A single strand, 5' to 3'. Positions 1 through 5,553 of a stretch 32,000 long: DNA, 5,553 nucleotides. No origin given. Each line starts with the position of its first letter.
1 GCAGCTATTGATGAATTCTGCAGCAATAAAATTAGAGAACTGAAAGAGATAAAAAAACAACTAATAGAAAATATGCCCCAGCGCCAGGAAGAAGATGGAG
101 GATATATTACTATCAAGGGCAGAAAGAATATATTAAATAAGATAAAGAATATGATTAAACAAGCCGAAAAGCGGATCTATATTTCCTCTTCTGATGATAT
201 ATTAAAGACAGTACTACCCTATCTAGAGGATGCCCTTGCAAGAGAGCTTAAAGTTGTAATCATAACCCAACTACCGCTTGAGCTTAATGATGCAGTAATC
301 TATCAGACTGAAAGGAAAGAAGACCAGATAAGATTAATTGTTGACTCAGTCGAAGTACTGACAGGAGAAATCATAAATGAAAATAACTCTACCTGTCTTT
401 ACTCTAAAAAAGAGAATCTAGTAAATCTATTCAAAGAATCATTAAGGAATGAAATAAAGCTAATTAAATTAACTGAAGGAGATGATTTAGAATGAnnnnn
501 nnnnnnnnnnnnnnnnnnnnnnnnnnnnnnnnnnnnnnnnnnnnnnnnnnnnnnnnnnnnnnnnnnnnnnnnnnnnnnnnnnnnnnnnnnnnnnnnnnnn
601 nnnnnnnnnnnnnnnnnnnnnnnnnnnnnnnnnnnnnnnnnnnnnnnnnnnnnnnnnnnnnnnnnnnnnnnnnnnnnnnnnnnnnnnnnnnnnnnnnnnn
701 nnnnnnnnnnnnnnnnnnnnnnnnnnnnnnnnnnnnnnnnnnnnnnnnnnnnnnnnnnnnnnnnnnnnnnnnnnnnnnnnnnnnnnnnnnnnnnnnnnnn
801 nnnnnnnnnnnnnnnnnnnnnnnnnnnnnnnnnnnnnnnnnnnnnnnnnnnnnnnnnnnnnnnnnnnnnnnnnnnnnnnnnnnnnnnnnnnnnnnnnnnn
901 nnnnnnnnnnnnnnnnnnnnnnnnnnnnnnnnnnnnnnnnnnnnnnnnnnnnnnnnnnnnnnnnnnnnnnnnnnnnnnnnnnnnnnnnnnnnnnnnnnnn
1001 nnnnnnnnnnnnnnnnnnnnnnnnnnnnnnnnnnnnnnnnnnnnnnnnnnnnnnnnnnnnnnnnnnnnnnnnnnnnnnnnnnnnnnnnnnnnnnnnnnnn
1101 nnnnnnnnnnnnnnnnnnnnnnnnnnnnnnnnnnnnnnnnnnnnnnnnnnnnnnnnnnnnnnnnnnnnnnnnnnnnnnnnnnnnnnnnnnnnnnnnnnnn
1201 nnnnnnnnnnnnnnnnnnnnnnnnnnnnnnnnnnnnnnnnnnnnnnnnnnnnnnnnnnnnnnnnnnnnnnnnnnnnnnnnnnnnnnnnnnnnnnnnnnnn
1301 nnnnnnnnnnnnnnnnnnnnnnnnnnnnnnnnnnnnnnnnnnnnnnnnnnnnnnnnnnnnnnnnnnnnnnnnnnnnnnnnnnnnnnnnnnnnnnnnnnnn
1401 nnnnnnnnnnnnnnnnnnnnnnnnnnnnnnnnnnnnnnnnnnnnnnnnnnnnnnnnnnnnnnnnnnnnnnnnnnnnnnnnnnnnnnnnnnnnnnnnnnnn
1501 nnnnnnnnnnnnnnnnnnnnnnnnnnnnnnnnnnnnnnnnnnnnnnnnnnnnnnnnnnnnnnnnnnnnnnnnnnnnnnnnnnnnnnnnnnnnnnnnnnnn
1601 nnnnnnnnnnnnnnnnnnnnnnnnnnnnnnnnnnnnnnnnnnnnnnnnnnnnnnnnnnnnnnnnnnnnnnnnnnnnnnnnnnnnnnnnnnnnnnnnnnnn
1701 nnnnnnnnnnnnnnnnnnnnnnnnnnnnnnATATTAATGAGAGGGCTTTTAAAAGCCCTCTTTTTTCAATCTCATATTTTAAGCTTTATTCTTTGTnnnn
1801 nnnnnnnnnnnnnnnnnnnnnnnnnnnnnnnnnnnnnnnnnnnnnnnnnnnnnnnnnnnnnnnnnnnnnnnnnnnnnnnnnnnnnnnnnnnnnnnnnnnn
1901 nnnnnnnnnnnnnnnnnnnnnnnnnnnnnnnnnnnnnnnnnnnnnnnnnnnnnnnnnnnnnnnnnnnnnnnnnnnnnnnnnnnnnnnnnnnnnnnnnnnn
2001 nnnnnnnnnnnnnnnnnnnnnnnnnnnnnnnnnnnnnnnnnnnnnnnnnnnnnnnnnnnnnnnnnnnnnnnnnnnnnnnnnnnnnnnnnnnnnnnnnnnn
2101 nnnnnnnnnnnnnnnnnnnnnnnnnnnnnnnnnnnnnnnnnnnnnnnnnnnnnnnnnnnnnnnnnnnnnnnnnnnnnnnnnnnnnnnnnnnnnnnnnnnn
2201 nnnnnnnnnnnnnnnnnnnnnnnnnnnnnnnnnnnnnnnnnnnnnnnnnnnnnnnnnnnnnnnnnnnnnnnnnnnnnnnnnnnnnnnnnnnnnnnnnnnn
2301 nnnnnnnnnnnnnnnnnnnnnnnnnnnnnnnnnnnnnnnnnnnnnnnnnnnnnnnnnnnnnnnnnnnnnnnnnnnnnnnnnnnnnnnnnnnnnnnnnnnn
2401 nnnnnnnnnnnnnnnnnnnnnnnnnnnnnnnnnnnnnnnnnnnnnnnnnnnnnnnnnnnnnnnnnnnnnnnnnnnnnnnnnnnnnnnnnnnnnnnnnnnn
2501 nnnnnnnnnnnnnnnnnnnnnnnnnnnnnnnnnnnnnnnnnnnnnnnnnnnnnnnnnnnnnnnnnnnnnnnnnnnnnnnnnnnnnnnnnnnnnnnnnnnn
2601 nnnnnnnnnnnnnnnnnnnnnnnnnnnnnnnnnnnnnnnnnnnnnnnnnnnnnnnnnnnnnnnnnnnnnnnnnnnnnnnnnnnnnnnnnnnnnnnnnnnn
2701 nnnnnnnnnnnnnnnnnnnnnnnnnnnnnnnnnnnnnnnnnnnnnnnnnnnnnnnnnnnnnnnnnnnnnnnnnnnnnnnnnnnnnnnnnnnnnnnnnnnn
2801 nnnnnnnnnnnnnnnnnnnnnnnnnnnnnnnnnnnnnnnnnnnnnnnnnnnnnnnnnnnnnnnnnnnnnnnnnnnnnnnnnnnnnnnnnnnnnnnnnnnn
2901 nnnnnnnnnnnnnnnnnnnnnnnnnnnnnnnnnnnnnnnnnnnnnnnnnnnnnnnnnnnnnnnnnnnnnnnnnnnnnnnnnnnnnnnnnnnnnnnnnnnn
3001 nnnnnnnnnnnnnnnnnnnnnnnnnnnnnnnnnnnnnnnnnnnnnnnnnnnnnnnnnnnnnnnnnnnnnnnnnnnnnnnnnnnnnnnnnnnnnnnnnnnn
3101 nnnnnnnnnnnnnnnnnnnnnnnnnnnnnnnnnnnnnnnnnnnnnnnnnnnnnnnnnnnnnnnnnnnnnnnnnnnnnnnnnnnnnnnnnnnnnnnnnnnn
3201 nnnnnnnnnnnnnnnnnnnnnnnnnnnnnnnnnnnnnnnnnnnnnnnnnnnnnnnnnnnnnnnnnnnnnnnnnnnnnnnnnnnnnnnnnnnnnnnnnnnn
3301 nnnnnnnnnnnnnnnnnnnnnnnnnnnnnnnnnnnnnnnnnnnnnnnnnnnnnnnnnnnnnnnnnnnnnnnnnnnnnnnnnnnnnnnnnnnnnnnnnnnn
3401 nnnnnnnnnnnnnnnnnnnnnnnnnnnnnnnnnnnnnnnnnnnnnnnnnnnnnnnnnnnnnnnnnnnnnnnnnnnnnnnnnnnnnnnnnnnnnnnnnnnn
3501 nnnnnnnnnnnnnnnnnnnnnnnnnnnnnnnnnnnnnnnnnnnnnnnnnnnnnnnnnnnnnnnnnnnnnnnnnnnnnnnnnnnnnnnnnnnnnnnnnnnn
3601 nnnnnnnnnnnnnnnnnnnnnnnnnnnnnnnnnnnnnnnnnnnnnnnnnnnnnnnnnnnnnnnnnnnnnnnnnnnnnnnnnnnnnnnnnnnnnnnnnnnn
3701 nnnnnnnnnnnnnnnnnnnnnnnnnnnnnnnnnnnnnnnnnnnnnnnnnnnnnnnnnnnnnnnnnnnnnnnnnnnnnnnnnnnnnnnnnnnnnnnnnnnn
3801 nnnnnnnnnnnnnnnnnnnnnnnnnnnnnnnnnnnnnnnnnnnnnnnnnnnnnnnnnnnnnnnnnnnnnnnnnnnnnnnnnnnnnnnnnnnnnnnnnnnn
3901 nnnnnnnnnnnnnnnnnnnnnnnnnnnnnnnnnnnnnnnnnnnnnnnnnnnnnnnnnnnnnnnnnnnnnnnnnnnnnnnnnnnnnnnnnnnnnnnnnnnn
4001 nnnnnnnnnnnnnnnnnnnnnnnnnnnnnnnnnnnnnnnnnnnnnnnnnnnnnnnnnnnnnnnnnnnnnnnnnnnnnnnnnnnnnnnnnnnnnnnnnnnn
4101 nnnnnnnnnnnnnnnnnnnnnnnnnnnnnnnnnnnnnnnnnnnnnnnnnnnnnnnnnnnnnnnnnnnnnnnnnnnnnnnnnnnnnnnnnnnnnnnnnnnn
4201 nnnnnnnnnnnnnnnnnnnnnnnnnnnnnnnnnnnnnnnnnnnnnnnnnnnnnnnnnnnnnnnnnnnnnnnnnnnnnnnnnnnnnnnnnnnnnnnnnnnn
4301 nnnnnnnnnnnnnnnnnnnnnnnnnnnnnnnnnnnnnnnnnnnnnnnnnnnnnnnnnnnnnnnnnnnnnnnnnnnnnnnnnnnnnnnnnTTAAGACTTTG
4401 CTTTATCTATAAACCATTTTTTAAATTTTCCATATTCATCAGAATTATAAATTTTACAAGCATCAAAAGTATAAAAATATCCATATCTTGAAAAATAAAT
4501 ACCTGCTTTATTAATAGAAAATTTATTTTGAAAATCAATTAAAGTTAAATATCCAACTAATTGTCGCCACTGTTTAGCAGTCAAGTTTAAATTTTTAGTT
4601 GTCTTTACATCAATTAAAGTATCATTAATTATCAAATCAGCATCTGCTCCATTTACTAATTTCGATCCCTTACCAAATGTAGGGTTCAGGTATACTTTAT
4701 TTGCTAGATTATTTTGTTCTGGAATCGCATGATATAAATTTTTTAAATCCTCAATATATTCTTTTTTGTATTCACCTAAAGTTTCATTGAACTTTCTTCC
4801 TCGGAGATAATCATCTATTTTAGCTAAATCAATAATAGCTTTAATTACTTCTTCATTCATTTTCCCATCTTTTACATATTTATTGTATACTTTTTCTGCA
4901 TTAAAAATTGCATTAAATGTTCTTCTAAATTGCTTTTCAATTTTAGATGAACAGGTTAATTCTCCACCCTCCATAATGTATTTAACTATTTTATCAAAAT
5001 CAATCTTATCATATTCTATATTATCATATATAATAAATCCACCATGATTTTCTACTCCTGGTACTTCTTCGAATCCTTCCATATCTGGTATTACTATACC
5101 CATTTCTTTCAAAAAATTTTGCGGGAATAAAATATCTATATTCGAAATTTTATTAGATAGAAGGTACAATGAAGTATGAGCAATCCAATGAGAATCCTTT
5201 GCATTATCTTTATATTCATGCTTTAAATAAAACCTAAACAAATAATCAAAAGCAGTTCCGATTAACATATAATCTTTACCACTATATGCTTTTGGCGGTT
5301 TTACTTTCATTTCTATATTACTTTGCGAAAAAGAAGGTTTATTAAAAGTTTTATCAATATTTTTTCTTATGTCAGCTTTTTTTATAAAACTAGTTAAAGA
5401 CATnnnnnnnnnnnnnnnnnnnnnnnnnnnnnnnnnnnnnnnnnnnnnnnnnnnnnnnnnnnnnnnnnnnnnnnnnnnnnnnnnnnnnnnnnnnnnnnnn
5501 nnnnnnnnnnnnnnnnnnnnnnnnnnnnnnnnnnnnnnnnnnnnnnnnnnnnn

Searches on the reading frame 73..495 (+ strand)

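Call 72: search_protein_families(library=pfam, proteins=[window:73-495:+], max_evalue=0.00001)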
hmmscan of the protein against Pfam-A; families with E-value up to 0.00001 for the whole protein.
window:73-495:+ (140 aa): 1 family
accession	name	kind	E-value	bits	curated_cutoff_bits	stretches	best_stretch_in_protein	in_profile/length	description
PF11495.14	Regulator_TrmB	-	1.9e-08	34.3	22.2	1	13-93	4-81/233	Archaeal transcriptional regulator TrmB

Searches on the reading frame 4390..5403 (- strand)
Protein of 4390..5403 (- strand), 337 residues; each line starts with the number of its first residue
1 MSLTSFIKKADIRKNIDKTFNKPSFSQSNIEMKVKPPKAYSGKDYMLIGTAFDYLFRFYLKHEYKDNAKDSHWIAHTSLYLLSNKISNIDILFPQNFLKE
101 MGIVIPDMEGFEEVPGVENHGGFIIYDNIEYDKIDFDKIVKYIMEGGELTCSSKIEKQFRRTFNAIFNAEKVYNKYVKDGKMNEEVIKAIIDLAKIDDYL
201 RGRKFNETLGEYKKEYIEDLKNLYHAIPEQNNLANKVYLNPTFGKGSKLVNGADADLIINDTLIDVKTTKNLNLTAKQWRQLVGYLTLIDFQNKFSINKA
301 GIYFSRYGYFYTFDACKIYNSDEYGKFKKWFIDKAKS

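Call 6: search_protein_families(library=pfam, proteins=[window:4390-5403:-], max_evalue=0.01)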
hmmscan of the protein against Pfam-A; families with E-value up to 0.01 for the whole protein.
window:4390-5403:- (337 aa): 0 families

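Call 13: find_homologous_proteins(query=window:4390-5403:-)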
Query window:4390-5403:- (337 aa): 1042 proteins with E <= 0.001 among 2161 candidates; the best 120 are listed.
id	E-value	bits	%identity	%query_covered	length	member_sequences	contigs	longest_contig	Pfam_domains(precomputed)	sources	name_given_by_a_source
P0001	7.5e-223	757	100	100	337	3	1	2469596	-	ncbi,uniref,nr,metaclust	ncbi:hypothetical protein [Acetohalobium arabaticum]|uniref:Uncharacterized protein n=1 Tax=Acetohal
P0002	2.4e-158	545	71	100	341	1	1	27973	-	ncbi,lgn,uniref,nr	ncbi:hypothetical protein [Selenihalanaerobacter shriftii]|uniref:PD-(D/E)XK nuclease superfamily pr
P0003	1.5e-103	365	54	98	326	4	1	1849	-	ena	-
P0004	3.8e-90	321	48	100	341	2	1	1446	-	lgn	-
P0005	6.8e-67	244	44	99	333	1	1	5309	-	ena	-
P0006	3.4e-58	216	39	98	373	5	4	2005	-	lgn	-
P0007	6.1e-56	208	41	100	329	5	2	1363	-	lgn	-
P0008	2.0e-55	207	35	99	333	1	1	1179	-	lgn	-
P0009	1.0e-52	198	38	100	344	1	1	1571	-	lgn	-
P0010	1.5e-49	187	33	100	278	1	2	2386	-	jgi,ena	jgi:hypothetical protein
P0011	2.2e-49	187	42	51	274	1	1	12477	-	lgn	-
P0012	1.4e-48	184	33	100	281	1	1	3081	-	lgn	-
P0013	5.5e-47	179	37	61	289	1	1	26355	-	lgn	-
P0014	2.8e-46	176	38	99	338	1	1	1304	-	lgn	-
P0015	2.9e-46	176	32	100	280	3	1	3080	-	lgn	-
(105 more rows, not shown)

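Call 14: find_encoding_contigs(protein=P0002, flank=6000, max_places=3)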
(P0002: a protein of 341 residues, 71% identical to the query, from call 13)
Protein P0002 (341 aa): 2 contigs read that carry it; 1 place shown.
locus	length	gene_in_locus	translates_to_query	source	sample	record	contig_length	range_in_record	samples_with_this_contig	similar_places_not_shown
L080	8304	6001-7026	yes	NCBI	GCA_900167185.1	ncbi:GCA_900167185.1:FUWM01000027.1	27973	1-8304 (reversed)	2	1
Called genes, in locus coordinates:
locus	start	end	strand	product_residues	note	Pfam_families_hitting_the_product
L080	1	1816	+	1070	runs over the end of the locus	PF25596:CPSase_L_D1, PF02786:CPSase_L_D2, PF07478:Dala_Dala_lig_C, PF02787:CPSase_L_D3, PF25596:CPSase_L_D1, PF01071:GARS_A, PF02655:ATP-grasp_3, PF02786:CPSase_L_D2, +7 more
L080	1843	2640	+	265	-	PF00175:NAD_binding_1, PF10418:DHODB_Fe-S_bind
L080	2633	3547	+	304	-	PF01180:DHO_dh, PF00977:His_biosynth (faint), PF01207:Dus (faint), PF03060:NMO (weak)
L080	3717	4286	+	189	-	PF00156:Pribosyltran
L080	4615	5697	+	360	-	PF02899:Phage_int_SAM_1 (weak), PF13495:Phage_int_SAM_4, PF00589:Phage_integrase, PF22823:MrpR_C_cat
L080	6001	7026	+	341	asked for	-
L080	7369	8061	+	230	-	-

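Call 15: find_encoding_contigs(protein=P0005, flank=4000, max_places=3)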
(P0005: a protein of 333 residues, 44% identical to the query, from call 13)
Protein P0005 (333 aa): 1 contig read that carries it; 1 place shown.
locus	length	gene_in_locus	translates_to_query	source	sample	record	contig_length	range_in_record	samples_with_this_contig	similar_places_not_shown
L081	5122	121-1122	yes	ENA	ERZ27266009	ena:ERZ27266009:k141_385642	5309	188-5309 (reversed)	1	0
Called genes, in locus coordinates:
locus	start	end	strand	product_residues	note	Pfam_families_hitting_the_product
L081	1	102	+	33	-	?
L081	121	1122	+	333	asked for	-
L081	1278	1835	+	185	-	PF00633:HHH (faint), PF12836:HHH_3, PF14520:HHH_5 (faint), PF14579:HHH_6 (faint), PF22058:X25_BaPul_like (faint)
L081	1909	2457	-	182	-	PF04307:YdjM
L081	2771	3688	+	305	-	-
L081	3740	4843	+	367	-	PF13181:TPR_8 (faint), PF00515:TPR_1 (weak), PF07719:TPR_2 (weak)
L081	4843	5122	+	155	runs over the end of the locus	?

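Call 41: search_protein_families(library=ncbifam, proteins=[L080:4615-5697:+], max_evalue=0.001)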
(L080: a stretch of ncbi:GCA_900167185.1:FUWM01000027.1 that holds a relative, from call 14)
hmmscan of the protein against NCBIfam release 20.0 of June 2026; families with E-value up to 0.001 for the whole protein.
L080:4615-5697:+ (360 aa): 13 families
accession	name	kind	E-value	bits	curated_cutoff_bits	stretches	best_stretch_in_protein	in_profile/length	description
TIGR02249.1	integrase_gron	subfamily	1.2e-74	251.5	265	2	88-264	2-179/315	integron integrase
NF040815.2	recomb_XerA_Arch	equivalog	7.7e-72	242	220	1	91-349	3-259/263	site-specific tyrosine recombinase/integron integrase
TIGR02225.1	recomb_XerD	equivalog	2.3e-62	211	329.6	1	98-351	11-281/290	site-specific tyrosine recombinase XerD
TIGR02224.1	recomb_XerC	equivalog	2.6e-61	207.6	335.15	1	98-350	11-283/295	tyrosine recombinase XerC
NF001399.0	PRK00283.1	subfamily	3.6e-59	200.4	279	1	84-349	9-288/300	tyrosine recombinase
NF011946.0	PRK15417.1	equivalog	3.2e-51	174.5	435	2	80-264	10-194/337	integron integrase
NF002331.0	PRK01287.1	subfamily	1.4e-45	155.9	371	1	78-350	20-318/365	site-specific tyrosine recombinase XerC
NF003462.0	PRK05084.1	equivalog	6.4e-24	84.3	267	1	202-350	196-350/360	tyrosine recombinase XerS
NF007370.0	PRK09870.1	subfamily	5.5e-15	55.5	221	1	186-344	13-179/200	tyrosine-type DNA invertase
NF040693.1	recomb_GmtY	equivalog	3.7e-11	42.9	340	1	276-350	358-438/441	gamma-mobile-trio recombinase GmtY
NF007371.0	PRK09871.1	subfamily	5e-11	42.5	222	1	205-344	30-174/198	tyrosine-type DNA invertase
NF002685.0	PRK02436.1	equivalog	4.2e-07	30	178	1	139-342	54-244/245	site-specific tyrosine recombinase XerD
NF041502.1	integrase_1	equivalog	0.00034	19.5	350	1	260-352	272-368/484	site-specific integrase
